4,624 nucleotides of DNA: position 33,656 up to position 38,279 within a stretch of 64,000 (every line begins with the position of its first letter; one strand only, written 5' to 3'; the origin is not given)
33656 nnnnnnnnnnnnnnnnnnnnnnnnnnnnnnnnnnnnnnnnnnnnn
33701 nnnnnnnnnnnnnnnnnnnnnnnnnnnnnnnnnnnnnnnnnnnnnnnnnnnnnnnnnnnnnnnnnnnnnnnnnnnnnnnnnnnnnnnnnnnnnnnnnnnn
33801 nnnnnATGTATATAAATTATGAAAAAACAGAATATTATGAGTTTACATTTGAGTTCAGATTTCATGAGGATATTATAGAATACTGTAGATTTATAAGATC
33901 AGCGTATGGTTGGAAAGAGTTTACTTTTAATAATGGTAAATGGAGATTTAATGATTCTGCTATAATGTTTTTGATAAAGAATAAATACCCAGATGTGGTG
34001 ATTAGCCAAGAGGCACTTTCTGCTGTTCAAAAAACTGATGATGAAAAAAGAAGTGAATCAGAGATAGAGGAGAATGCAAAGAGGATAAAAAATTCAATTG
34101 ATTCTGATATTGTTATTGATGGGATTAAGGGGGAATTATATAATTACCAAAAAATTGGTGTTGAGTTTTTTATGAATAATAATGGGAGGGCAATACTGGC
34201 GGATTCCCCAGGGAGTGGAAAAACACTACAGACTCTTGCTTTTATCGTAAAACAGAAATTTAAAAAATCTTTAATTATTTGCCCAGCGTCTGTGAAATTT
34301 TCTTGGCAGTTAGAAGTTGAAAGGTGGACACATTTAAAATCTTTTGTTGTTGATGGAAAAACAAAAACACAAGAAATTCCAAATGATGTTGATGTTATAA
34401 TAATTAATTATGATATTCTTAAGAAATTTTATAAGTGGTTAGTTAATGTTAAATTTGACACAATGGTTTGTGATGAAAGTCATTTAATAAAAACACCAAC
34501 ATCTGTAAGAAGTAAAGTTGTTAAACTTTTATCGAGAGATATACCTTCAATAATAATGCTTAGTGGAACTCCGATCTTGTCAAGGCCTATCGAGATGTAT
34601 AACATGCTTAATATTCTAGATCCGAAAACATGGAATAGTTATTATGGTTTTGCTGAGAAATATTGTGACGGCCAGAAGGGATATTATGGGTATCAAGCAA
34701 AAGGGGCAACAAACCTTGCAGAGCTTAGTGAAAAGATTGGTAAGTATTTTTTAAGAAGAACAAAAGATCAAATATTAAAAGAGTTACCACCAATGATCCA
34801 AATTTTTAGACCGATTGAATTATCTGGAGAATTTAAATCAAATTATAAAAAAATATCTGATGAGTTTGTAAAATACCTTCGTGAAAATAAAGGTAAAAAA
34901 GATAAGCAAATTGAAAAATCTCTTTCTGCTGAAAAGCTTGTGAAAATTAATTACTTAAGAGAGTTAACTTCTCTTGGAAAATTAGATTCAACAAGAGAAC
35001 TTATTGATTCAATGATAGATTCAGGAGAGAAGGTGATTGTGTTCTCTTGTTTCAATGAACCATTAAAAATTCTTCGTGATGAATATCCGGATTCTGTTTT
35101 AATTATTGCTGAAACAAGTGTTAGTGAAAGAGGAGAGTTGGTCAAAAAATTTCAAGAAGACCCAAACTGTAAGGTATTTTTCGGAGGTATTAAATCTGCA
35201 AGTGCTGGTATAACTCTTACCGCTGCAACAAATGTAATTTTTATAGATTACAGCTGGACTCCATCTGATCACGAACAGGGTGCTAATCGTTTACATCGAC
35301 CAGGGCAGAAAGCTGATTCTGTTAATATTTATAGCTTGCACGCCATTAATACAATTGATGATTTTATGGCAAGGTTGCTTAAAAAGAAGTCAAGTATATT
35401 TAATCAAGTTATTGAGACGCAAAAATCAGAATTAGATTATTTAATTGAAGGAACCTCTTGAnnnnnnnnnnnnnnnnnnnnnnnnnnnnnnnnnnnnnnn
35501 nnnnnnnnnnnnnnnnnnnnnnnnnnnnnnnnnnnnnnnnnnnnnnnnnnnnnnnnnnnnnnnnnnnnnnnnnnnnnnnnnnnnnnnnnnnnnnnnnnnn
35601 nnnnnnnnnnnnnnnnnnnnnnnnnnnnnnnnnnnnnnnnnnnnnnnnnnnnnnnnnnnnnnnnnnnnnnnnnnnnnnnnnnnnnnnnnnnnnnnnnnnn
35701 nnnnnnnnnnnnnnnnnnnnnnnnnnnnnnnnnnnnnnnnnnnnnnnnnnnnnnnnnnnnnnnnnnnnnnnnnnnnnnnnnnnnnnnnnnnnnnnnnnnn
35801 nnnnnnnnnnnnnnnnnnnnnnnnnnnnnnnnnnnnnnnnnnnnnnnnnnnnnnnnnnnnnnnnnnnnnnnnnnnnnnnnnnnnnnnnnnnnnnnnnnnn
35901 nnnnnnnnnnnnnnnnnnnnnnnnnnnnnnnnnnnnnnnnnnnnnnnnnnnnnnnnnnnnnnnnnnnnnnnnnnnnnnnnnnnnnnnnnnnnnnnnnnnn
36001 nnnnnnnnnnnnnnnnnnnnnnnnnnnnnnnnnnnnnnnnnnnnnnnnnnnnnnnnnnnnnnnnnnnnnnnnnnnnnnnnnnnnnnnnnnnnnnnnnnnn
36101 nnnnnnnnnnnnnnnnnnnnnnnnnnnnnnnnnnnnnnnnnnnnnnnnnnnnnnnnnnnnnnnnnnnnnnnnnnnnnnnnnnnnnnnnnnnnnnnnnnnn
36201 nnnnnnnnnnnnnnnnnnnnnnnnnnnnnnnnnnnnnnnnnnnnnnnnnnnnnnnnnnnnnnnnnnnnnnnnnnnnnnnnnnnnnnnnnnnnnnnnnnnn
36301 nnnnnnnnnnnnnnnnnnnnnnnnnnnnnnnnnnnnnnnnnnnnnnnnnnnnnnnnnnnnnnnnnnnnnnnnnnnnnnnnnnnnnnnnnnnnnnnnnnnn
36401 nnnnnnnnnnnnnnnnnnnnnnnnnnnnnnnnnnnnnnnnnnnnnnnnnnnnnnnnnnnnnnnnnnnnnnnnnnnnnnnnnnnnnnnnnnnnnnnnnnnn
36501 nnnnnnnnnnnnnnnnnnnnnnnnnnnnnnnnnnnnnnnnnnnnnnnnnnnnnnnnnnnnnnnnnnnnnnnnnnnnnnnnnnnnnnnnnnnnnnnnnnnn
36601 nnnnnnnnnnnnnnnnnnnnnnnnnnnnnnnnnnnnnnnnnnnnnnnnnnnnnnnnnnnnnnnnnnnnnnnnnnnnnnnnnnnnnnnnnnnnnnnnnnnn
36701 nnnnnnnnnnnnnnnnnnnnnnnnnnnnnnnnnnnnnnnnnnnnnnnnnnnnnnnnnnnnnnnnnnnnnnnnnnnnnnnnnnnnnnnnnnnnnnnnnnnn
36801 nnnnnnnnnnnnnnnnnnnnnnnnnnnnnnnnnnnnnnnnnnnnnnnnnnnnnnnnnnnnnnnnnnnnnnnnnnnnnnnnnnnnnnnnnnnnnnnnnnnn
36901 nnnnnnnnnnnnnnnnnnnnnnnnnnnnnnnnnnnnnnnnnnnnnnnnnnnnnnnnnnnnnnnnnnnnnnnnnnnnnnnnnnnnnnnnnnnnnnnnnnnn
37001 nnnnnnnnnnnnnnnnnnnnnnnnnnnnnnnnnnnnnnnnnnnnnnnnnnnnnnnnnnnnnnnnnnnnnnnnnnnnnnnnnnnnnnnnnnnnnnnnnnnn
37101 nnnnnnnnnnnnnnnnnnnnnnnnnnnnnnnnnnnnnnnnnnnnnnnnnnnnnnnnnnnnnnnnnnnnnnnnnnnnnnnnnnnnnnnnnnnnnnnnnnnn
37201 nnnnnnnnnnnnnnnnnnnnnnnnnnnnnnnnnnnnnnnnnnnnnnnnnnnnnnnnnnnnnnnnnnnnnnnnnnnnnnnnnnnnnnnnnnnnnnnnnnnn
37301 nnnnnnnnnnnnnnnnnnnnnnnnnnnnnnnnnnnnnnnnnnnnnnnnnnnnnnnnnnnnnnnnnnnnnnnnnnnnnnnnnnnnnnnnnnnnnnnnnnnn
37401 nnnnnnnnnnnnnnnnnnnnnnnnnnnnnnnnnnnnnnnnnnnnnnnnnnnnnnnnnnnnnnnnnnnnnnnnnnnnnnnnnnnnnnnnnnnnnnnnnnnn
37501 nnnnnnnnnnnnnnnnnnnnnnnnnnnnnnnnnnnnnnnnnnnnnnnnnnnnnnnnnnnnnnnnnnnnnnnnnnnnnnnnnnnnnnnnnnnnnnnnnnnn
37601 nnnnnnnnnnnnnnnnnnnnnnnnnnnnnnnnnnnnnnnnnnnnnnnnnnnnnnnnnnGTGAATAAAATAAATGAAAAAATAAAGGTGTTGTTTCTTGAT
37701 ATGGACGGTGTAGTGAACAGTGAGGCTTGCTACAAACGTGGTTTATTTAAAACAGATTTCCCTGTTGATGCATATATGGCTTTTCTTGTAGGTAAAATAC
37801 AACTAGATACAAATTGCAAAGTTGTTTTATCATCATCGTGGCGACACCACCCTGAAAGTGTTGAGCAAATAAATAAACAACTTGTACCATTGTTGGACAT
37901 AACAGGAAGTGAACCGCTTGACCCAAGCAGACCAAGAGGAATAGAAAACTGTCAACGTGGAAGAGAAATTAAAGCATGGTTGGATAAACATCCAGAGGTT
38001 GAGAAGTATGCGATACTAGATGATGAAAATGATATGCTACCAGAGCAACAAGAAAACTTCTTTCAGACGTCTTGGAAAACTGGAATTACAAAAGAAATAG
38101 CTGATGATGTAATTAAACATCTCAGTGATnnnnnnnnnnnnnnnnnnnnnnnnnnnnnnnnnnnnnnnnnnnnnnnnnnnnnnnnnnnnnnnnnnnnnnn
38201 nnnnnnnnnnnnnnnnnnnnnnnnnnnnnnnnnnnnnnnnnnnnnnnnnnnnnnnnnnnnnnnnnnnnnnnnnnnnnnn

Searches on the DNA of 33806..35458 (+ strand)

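Call 28: search_rna_families(sources=[L007, L008], threshold=evalue, max_evalue=0.01)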
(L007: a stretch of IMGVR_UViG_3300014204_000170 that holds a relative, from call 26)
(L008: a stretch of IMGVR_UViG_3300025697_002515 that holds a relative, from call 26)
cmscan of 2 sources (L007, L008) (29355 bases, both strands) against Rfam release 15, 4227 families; matches with E-value up to 0.01: 0.
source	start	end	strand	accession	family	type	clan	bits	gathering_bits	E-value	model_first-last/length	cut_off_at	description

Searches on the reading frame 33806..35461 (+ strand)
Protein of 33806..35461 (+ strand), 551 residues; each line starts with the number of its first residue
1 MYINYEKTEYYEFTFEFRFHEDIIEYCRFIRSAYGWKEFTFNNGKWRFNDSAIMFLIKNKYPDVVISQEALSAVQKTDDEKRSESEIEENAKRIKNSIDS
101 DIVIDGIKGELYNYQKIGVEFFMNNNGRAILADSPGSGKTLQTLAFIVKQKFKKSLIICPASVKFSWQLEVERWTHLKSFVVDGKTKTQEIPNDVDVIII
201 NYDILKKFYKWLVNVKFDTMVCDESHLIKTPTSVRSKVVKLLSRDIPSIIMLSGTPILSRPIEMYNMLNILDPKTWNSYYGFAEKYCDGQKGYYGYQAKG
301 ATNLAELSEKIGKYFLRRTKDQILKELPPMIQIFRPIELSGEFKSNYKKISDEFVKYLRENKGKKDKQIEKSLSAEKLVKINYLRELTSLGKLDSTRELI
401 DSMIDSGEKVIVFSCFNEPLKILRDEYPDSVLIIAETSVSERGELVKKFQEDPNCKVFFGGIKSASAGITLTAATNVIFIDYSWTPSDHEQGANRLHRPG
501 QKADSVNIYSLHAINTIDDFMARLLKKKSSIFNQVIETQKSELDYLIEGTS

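Call 18: search_protein_families(library=pfam, proteins=[window:33806-35461:+], max_evalue=0.01)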
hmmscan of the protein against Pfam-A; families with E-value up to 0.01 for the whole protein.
window:33806-35461:+ (551 aa): 5 families
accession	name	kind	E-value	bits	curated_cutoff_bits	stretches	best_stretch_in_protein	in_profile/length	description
PF00176.29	SNF2-rel_dom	-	1.2e-40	139.9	24.9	1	114-370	1-272/290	SNF2-related domain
PF00271.37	Helicase_C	-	1.7e-12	48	23.5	1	393-500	3-110/110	Helicase conserved C-terminal domain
PF04851.21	ResIII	-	6.7e-07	29.8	22.5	1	110-256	3-162/164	Type III restriction enzyme, res subunit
PF00270.35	DEAD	-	1.4e-05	25.3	26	1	115-257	4-161/167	DEAD/DEAH box helicase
PF16203.11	ERCC3_RAD25_C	-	0.00083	19.2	27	1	392-498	45-147/248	ERCC3/RAD25/XPB C-terminal helicase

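Call 26: find_related_loci(query=window:33806-35458:+, collection=viral_contigs, flank=10000)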
Query window:33806-35458:+ (551 aa) in viral_contigs; peptide patterns used: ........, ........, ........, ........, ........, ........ (x = any residue, [..] = any of these).
27 stretches matched a pattern; 22 encode a relative of the query (tblastn E <= 1e-3); 22 distinct loci.
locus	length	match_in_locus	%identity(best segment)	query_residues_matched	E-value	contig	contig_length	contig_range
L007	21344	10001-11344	56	102-545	2e-170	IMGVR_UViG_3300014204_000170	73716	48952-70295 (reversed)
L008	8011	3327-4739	52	67-539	2e-164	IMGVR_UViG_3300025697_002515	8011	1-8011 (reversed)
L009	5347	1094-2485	28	77-533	4e-52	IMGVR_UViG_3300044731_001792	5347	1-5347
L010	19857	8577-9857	23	122-537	9e-31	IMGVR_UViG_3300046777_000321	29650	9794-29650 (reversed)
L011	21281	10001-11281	23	122-537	2e-30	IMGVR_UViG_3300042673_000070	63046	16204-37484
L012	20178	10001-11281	23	122-537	3e-30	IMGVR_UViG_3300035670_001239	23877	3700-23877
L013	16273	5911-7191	23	122-537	2e-30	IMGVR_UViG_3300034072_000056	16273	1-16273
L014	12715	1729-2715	26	220-536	5e-25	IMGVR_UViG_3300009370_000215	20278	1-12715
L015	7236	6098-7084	25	220-536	2e-24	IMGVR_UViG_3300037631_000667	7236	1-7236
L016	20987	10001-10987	25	220-536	2e-24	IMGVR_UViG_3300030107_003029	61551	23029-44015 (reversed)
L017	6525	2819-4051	24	156-536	2e-24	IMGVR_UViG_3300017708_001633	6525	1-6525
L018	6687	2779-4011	24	156-536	2e-24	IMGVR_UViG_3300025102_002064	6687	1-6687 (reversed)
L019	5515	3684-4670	25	220-536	2e-24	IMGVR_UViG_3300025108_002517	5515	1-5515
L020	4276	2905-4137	25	156-536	3e-24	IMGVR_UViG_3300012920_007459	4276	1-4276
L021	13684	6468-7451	25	220-536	1e-23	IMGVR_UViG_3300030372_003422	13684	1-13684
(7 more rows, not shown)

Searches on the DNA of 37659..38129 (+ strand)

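Call 15: search_rna_families(sources=[L001, L002, L003, L004, L005], threshold=evalue, max_evalue=0.01)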
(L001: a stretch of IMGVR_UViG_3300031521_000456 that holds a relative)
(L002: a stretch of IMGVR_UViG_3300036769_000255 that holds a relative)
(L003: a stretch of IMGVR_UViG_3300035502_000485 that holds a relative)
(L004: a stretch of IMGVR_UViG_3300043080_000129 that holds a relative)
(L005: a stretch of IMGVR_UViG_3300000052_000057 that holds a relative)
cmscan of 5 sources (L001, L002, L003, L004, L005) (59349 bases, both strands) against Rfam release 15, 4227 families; matches with E-value up to 0.01: 1.
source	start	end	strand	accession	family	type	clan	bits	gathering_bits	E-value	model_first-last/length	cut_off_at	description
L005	4758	4857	+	RF00005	tRNA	Gene; tRNA;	CL00001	37.5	29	0.00026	1-71/71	no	tRNA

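Call 50: search_rna_families(sources=[L029, L031, L044, L034], threshold=evalue, max_evalue=0.1)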
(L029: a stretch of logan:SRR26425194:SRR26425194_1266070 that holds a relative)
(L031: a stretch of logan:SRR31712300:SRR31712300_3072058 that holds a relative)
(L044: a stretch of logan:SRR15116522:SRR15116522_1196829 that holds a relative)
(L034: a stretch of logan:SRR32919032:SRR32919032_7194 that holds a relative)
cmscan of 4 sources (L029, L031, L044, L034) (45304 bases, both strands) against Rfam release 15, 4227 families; matches with E-value up to 0.1: 25.
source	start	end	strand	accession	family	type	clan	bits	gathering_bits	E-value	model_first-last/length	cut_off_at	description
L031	6579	6649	+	RF00005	tRNA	Gene; tRNA;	CL00001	75.9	29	5.2e-15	1-71/71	no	tRNA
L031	6806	6877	+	RF00005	tRNA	Gene; tRNA;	CL00001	68.2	29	7.1e-13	1-71/71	no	tRNA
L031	6229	6300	+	RF00005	tRNA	Gene; tRNA;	CL00001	67.7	29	9.6e-13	1-71/71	no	tRNA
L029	2442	2514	+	RF00005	tRNA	Gene; tRNA;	CL00001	65.7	29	3.4e-12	1-71/71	no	tRNA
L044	1223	1293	+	RF00005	tRNA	Gene; tRNA;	CL00001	65.3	29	4.4e-12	1-71/71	no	tRNA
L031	7267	7338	+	RF00005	tRNA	Gene; tRNA;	CL00001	63.5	29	1.3e-11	1-71/71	no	tRNA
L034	630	700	-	RF00005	tRNA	Gene; tRNA;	CL00001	62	29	3.6e-11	1-71/71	no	tRNA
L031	7347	7418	+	RF00005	tRNA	Gene; tRNA;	CL00001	61.5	29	5e-11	1-71/71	no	tRNA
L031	7601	7684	+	RF00005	tRNA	Gene; tRNA;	CL00001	60.7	29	7.9e-11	1-71/71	no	tRNA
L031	6152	6223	+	RF00005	tRNA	Gene; tRNA;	CL00001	60.5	29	9.2e-11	1-71/71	no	tRNA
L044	1297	1368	+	RF00005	tRNA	Gene; tRNA;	CL00001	60.3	29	1e-10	1-71/71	no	tRNA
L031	6882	6954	+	RF00005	tRNA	Gene; tRNA;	CL00001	59.8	29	1.4e-10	1-71/71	no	tRNA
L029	1121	1192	+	RF00005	tRNA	Gene; tRNA;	CL00001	58.3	29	3.6e-10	1-71/71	no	tRNA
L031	7509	7595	+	RF00005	tRNA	Gene; tRNA;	CL00001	58.2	29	3.8e-10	1-71/71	no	tRNA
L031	7118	7188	+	RF00005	tRNA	Gene; tRNA;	CL00001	58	29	4.5e-10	1-71/71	no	tRNA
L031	6399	6469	+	RF00005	tRNA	Gene; tRNA;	CL00001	51.8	29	2.2e-08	1-71/71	no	tRNA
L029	2066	2136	+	RF00005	tRNA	Gene; tRNA;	CL00001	51.3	29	3.1e-08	1-71/71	no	tRNA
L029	3243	3317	+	RF00005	tRNA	Gene; tRNA;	CL00001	50.3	29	5.9e-08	1-71/71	no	tRNA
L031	5372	5452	+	RF00023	tmRNA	Gene;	CL00001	46.3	47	2.6e-15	1-374/374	no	transfer-messenger RNA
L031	7192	7265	+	RF00005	tRNA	Gene; tRNA;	CL00001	46.3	29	7.6e-07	1-71/71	no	tRNA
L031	6503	6574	+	RF00005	tRNA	Gene; tRNA;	CL00001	42.1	29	1e-05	1-71/71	no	tRNA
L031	7035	7110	+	RF00005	tRNA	Gene; tRNA;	CL00001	41.8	29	1.3e-05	1-71/71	no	tRNA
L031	7499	7615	+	RF02223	sX4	Gene; sRNA;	-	30.5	70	0.011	1-167/167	no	Proteobacterial sRNA sX4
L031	5841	5912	+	RF00005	tRNA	Gene; tRNA;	CL00001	29.8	29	0.026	1-71/71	no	tRNA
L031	7544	7595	-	RF04351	Plastid-psbl-rps4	Cis-reg;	-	29.4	68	0.03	1-53/53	no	Plastid-psbl-rps4 3UTR RNA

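Call 51: search_rna_families(source=L031, start=4900, end=5900, threshold=evalue, max_evalue=1, show_alignments=3)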
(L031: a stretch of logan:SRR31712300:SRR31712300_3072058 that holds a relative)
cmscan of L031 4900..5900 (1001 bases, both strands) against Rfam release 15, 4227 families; matches with E-value up to 1: 3.
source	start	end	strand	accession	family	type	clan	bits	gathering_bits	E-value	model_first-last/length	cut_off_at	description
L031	5372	5452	+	RF00023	tmRNA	Gene;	CL00001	46.3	47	5.7e-17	1-374/374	no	transfer-messenger RNA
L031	5700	5768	+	RF01852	tRNA-Sec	Gene; tRNA;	CL00001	21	47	0.23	1-91/91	no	Selenocysteine transfer RNA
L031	5383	5517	+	RF02634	EF3314_EF3315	Gene; sRNA;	-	18.8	100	0.098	1-141/141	no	Enterococcus sRNA EF3314_EF3315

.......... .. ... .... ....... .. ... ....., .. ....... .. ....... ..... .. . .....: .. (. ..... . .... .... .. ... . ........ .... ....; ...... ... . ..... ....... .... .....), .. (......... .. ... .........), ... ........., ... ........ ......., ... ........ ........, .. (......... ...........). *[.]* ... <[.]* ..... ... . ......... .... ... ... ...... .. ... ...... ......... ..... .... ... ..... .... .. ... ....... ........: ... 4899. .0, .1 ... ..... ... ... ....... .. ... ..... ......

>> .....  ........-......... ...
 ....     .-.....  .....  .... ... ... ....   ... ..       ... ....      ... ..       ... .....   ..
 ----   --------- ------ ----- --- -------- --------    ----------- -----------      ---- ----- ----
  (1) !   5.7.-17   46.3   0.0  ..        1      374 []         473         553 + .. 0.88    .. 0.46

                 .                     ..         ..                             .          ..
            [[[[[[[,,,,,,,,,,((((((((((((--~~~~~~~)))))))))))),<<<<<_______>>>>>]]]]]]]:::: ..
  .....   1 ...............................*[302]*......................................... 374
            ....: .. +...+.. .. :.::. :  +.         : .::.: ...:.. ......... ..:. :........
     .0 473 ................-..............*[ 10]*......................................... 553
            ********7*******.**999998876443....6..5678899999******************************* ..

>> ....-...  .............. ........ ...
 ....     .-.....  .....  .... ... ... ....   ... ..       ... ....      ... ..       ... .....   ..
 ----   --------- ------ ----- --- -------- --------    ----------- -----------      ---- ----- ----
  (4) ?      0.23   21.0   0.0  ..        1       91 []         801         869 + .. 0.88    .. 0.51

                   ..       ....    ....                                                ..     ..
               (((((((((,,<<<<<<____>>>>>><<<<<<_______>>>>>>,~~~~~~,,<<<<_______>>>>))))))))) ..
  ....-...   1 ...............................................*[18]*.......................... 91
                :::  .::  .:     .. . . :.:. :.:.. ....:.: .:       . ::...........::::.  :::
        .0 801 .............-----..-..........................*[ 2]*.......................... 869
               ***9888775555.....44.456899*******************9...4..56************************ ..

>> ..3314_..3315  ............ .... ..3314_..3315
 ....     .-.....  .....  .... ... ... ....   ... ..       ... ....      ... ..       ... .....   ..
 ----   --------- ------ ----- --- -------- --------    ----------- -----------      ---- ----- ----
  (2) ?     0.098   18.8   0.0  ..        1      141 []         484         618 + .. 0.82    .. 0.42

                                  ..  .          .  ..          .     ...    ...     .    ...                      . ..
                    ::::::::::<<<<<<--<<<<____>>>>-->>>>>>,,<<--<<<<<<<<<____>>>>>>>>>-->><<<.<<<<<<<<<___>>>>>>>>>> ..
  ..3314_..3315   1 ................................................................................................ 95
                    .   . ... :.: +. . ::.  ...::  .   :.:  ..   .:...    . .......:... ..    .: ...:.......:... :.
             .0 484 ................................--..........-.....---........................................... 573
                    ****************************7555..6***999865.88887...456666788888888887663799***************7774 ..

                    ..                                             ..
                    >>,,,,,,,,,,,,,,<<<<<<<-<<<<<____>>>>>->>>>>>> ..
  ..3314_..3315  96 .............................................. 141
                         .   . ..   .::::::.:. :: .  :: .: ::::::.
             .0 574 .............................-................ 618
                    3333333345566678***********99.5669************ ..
